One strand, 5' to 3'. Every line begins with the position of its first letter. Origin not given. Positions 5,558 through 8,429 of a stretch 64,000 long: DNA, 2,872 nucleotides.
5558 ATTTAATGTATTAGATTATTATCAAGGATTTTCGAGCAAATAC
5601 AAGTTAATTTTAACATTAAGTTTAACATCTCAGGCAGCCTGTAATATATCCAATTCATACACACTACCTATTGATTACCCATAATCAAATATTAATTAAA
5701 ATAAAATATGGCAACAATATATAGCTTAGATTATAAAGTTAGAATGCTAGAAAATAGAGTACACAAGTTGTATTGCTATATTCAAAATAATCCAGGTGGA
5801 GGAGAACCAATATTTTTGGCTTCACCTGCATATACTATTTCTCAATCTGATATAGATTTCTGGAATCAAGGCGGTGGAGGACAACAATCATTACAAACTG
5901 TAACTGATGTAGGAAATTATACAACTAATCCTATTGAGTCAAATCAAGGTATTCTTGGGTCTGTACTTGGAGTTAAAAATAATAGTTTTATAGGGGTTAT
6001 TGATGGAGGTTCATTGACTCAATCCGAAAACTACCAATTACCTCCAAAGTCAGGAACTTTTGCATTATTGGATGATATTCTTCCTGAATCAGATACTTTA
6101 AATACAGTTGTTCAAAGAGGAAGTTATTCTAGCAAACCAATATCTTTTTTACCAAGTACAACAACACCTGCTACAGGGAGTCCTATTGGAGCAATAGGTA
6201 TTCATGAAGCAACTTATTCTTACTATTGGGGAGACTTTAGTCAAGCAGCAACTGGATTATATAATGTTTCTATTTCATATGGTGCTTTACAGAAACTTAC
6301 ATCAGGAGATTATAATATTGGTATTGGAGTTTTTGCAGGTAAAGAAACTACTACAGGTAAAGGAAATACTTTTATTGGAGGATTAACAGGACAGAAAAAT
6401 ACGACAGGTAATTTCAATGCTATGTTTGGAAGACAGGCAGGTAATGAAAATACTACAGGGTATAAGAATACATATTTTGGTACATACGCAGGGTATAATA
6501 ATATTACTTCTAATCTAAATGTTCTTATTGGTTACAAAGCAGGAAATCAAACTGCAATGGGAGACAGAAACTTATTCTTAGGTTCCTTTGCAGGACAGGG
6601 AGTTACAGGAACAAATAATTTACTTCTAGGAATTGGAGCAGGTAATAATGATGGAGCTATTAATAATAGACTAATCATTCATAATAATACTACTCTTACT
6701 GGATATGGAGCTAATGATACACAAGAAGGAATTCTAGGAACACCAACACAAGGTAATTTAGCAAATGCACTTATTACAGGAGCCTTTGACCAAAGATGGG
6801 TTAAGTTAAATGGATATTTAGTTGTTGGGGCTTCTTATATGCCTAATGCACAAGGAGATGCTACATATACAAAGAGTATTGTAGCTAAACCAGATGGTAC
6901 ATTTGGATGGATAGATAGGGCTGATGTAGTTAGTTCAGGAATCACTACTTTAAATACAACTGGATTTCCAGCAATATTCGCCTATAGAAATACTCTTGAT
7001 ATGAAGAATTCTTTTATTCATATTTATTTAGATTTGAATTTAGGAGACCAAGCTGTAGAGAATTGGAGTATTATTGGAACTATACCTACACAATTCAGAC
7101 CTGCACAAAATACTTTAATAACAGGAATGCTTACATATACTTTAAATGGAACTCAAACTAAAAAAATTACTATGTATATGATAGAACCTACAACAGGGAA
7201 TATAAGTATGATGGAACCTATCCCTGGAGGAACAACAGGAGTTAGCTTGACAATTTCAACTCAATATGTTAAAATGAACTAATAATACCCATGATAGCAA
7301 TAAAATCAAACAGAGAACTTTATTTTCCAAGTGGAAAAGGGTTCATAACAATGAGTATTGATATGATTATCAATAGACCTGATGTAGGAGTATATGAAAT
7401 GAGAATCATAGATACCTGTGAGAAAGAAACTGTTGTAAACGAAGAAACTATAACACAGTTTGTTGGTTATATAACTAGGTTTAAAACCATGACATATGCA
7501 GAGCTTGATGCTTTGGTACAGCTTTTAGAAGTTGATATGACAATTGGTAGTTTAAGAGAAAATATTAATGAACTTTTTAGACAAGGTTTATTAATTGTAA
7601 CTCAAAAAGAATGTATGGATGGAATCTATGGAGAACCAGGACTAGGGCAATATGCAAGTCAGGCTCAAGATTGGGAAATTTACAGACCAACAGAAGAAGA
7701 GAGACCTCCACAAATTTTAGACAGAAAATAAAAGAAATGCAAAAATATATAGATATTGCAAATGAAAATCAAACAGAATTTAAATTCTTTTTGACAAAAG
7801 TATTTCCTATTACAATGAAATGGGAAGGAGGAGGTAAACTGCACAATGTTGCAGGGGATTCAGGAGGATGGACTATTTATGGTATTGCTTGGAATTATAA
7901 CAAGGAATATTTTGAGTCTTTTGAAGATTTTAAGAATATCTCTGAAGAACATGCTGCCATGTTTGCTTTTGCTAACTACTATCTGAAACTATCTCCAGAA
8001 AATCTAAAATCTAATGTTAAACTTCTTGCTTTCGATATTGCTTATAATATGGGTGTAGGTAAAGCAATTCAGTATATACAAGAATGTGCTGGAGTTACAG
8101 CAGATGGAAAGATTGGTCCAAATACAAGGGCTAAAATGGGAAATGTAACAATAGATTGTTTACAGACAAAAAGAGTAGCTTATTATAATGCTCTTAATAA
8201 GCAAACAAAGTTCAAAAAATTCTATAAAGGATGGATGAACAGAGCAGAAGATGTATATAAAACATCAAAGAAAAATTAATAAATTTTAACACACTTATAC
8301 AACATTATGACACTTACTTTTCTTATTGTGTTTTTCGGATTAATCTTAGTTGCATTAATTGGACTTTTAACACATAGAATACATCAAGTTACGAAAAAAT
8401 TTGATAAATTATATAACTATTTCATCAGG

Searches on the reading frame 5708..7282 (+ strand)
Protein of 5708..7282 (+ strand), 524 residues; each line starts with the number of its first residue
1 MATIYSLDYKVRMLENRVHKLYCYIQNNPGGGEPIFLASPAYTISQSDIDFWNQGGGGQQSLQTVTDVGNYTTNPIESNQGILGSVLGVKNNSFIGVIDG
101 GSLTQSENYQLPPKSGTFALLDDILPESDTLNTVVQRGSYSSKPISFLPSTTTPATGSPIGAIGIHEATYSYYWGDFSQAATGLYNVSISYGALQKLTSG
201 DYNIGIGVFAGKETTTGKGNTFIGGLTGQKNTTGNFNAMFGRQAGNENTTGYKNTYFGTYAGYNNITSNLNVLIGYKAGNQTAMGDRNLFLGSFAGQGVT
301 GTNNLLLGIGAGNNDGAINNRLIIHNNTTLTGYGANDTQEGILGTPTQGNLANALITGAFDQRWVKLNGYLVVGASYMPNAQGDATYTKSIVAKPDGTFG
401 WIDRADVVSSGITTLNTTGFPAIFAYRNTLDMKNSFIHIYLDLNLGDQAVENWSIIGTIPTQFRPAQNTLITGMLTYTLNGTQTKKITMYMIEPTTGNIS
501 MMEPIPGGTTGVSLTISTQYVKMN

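Call 76: search_protein_families(library=phrogs, proteins=[window:5708-7282:+], max_evalue=0.00001)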
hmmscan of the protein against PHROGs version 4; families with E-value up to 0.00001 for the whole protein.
window:5708-7282:+ (524 aa): 3 families
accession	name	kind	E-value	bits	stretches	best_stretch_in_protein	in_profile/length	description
phrog_6002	-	head and packaging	4.1e-13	48.8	2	232-314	731-813/1183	virion structural protein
phrog_4636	-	tail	3.7e-10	39.9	1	211-321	291-398/763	tail spike protein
phrog_23837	-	head and packaging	2.7e-09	37.4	1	177-309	186-320/507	virion structural protein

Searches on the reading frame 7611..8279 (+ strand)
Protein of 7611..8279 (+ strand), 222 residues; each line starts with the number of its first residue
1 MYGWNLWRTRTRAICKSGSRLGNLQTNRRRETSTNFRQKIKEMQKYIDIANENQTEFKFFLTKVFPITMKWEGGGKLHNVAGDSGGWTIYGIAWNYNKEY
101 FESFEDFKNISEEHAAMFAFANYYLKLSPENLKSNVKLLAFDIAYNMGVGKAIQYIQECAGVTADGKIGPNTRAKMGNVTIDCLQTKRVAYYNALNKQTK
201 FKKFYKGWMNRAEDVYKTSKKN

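Call 76: search_protein_families(library=phrogs, proteins=[window:7611-8279:+], max_evalue=0.00001)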
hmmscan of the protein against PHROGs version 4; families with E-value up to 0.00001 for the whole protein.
window:7611-8279:+ (222 aa): 1 family
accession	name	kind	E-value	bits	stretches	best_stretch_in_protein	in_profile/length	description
phrog_315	-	lysis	1.9e-35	123.5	1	51-219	329-491/677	endolysin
